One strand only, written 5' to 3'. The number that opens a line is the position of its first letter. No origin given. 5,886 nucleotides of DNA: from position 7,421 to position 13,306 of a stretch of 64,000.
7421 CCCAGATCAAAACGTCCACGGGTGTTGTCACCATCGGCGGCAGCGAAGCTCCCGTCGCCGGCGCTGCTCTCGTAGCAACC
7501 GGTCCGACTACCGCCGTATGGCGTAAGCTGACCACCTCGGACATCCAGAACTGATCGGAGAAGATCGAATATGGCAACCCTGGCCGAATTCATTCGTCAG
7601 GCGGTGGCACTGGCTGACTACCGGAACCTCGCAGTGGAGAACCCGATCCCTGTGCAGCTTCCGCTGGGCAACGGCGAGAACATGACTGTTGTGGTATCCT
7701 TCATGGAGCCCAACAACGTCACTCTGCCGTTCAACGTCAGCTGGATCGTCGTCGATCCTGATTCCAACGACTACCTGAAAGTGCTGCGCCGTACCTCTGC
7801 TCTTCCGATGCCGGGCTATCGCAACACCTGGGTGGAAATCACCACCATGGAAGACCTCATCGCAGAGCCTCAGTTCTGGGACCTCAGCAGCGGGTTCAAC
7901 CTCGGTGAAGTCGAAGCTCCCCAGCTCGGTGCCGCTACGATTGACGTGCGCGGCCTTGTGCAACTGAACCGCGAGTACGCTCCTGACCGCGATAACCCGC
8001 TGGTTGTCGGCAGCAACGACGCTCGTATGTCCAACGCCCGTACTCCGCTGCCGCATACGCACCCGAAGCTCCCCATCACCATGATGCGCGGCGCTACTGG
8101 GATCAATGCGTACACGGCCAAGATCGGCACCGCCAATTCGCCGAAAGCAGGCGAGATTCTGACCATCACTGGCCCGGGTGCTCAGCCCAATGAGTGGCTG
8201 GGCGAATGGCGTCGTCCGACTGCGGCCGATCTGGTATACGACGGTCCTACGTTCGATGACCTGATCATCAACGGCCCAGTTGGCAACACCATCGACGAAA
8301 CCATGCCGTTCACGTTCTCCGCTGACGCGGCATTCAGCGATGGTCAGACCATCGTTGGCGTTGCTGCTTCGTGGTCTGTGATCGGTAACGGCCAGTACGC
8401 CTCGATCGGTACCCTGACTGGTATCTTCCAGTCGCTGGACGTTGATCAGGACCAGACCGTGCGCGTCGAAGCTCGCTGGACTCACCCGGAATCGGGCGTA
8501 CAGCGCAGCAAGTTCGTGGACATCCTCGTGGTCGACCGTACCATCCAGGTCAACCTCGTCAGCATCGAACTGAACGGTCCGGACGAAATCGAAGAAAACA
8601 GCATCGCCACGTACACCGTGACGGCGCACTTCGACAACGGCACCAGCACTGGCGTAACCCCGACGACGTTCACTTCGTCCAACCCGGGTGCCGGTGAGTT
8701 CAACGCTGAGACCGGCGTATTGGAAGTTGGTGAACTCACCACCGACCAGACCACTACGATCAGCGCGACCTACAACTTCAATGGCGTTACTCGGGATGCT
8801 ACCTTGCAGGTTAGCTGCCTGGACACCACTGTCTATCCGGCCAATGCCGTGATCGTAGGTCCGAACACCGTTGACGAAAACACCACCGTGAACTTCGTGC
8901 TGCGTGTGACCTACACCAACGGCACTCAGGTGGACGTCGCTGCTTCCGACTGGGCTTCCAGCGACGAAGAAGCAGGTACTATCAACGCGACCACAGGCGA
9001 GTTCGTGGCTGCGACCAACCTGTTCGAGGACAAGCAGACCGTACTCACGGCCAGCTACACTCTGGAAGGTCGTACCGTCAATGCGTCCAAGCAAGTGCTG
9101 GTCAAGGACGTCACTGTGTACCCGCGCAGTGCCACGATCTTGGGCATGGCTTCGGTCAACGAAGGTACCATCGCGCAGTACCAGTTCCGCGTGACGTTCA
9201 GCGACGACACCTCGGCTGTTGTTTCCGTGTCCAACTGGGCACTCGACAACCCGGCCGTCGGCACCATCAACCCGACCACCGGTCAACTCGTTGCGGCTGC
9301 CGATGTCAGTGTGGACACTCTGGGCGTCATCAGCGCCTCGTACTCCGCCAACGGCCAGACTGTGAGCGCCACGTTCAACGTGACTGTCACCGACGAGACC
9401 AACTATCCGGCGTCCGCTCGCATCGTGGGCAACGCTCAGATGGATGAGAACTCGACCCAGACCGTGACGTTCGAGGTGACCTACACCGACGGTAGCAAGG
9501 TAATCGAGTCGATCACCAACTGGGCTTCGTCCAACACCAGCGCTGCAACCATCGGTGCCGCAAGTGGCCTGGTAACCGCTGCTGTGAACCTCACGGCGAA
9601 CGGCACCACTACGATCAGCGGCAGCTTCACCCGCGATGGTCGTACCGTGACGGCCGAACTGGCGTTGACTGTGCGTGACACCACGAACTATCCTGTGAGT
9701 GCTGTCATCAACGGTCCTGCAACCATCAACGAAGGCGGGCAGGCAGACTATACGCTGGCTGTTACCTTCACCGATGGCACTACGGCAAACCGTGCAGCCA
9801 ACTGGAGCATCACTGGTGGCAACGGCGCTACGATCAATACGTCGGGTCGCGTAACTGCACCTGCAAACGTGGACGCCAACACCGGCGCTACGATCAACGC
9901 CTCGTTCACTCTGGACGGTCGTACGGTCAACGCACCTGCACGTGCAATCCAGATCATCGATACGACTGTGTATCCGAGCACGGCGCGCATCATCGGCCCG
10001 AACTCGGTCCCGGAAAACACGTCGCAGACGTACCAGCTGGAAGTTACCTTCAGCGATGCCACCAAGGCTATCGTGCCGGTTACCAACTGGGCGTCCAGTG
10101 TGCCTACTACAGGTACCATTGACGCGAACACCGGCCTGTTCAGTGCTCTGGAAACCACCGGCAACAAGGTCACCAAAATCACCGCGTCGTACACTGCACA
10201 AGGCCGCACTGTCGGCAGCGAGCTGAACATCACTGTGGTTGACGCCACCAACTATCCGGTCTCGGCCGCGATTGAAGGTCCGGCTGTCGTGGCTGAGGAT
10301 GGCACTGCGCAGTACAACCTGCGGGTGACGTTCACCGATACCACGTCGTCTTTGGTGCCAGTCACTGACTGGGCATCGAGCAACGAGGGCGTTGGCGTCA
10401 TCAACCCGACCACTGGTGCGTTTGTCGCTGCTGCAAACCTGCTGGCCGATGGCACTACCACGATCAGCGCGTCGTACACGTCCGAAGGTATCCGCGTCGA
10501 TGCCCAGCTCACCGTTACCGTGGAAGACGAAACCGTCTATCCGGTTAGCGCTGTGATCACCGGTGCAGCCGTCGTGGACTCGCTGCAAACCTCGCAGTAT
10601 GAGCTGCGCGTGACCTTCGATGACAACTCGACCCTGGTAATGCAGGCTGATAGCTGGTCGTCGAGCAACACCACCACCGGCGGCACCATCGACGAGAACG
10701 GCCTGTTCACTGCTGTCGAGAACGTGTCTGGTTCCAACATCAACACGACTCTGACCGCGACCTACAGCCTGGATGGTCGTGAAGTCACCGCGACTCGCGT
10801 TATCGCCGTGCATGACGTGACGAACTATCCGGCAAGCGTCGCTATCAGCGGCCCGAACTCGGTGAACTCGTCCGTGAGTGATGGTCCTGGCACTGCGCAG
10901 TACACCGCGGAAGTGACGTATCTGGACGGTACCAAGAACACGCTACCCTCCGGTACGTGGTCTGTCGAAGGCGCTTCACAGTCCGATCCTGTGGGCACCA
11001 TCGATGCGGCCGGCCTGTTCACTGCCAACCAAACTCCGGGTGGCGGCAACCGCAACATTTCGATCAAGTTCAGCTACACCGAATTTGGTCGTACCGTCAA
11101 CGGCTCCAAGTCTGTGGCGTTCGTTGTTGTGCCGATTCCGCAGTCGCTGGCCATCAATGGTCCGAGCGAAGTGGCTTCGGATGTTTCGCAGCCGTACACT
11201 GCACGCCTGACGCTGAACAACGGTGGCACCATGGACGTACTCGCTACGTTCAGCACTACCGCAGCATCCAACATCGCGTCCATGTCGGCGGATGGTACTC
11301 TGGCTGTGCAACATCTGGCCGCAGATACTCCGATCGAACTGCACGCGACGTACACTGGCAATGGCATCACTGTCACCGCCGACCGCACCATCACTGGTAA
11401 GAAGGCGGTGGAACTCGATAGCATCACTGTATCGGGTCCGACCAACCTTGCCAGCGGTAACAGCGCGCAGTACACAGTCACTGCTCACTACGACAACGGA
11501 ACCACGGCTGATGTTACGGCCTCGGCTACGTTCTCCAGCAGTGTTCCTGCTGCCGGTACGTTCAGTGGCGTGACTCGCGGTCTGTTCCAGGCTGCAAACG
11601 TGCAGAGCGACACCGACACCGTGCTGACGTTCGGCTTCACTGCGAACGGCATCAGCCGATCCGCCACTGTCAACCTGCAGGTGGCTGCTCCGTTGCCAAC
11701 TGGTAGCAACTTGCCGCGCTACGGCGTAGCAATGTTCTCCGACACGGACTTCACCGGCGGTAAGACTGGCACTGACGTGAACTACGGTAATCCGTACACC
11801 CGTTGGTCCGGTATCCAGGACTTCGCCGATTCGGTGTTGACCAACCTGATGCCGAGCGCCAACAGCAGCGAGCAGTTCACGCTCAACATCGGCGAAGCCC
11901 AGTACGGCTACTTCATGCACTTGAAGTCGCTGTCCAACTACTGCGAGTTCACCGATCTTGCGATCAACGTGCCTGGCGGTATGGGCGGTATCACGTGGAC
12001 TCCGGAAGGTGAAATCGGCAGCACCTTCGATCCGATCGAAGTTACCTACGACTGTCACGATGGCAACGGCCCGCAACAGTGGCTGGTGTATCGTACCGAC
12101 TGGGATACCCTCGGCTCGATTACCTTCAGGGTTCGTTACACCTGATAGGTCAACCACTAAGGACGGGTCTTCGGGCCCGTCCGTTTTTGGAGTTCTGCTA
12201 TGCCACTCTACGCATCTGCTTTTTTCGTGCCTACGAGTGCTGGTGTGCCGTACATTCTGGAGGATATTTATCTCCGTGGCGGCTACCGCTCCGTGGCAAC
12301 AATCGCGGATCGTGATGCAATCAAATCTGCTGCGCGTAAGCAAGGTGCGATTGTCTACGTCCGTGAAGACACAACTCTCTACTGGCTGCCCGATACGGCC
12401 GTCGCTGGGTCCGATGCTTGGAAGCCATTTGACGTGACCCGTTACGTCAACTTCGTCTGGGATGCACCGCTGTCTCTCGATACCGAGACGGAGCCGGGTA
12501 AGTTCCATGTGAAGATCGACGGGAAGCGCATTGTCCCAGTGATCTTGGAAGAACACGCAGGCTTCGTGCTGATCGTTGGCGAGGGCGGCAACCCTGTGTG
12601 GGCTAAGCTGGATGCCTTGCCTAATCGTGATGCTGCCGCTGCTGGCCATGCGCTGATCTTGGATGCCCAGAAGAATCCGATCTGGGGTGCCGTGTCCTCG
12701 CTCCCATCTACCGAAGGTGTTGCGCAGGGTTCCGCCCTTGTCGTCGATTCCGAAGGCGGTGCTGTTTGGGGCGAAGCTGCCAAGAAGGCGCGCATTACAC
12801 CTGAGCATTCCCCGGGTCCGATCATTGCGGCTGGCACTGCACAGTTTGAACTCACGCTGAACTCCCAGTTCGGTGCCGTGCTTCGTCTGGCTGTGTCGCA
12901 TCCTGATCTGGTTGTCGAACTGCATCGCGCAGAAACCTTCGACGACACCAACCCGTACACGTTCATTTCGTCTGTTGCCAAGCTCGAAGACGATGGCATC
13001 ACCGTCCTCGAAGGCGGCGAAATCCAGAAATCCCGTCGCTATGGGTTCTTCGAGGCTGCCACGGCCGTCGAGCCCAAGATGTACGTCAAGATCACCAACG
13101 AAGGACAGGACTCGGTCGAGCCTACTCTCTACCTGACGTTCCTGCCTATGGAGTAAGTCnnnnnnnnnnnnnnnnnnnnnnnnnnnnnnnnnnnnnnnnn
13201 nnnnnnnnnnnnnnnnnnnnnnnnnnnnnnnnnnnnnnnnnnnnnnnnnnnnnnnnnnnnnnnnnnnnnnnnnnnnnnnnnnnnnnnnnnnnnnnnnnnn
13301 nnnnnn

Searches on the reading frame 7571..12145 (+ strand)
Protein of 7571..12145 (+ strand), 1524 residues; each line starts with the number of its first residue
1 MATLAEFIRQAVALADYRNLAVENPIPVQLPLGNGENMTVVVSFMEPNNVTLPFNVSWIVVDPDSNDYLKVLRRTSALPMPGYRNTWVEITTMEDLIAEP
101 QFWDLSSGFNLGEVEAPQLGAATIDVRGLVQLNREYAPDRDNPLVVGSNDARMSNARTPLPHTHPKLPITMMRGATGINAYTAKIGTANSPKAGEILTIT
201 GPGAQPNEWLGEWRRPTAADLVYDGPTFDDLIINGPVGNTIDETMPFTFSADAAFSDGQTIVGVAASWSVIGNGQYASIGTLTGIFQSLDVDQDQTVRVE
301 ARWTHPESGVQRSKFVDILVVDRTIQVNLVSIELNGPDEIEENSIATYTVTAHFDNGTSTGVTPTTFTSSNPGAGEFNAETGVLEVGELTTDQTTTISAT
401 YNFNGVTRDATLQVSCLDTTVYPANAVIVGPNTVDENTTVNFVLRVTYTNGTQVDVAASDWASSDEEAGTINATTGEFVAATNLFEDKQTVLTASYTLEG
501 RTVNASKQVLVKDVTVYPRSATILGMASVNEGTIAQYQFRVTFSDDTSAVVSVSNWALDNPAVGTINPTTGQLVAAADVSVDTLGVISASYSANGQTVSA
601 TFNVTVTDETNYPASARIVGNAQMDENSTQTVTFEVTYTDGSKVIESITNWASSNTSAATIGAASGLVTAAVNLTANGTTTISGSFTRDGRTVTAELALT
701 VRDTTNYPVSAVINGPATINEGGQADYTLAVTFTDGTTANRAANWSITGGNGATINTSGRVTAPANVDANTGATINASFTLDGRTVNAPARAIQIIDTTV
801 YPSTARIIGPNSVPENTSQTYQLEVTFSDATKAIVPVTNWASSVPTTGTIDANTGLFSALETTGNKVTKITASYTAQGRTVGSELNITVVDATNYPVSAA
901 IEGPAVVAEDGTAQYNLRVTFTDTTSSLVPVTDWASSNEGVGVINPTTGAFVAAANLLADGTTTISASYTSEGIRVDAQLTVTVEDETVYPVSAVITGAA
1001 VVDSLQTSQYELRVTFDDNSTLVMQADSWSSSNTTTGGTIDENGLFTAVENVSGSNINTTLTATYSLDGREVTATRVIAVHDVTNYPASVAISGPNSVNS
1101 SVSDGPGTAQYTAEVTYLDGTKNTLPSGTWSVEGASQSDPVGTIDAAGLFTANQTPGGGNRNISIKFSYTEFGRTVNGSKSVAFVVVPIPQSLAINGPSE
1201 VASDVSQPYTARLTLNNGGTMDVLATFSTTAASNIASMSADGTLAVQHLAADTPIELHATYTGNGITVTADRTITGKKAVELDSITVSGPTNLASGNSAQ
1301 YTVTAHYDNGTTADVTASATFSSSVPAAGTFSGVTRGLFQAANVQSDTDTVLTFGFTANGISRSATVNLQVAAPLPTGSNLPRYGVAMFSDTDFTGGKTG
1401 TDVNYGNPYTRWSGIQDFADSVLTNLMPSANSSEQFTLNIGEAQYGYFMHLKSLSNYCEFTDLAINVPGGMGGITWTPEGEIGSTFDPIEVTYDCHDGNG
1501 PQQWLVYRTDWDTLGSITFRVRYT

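Call 6: search_protein_families(library=pfam, proteins=[window:7571-12145:+], max_evalue=1)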
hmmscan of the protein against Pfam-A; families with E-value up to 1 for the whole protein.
window:7571-12145:+ (1524 aa): 1 family
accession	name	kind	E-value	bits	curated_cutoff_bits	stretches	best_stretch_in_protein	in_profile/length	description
PF15999.10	DUF4774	-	0.43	10.8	25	0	1186-1205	35-54/56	Domain of unknown function (DUF4774)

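Call 7: search_protein_families(library=phrogs, proteins=[window:7571-12145:+], max_evalue=0.01)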
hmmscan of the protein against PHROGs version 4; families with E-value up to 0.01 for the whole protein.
window:7571-12145:+ (1524 aa): 3 families
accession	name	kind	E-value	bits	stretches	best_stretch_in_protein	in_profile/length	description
phrog_14098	-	tail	0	1543.7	2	1-988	175-1067/1469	tail protein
phrog_13325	-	unknown function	2.7e-182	608.9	6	1-573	1-562/776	-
phrog_24148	-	DNA, RNA and nucleotide metabolism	2e-14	54.7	1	1-106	1-102/275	HNH endonuclease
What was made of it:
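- PHROG 14098 'tail protein' covers both large proteins (call 7).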

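Call 45: search_protein_families(library=ncbifam, proteins=[window:7571-12145:+], max_evalue=1)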
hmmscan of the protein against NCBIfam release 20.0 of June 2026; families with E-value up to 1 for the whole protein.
window:7571-12145:+ (1524 aa): 0 families

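Call 67: search_solved_structures(query=window:7571-12145:+, max_evalue=1)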
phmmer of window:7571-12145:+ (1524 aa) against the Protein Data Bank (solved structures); distinct sequences matched with E-value up to 1: 1.
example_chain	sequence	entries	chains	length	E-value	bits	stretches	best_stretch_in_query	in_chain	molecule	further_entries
2mog_A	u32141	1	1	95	0.21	12.4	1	1279-1358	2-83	Bacterial Ig-like domain, group 2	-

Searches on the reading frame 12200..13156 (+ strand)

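Call 18: search_protein_families(library=phrogs, proteins=[window:12200-13156:+], max_evalue=0.001)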
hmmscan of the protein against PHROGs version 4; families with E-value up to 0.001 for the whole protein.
window:12200-13156:+ (318 aa): 2 families
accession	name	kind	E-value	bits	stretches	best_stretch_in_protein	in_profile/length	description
phrog_23630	-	unknown function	2.7e-126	421.1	1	1-318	1-258/258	-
phrog_25379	-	tail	0.00017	21.9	1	28-65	19-56/384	tail protein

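Call 82: search_protein_families(library=pfam, proteins=[window:12200-13156:+], max_evalue=0.01)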
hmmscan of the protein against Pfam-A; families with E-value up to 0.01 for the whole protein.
window:12200-13156:+ (318 aa): 0 families
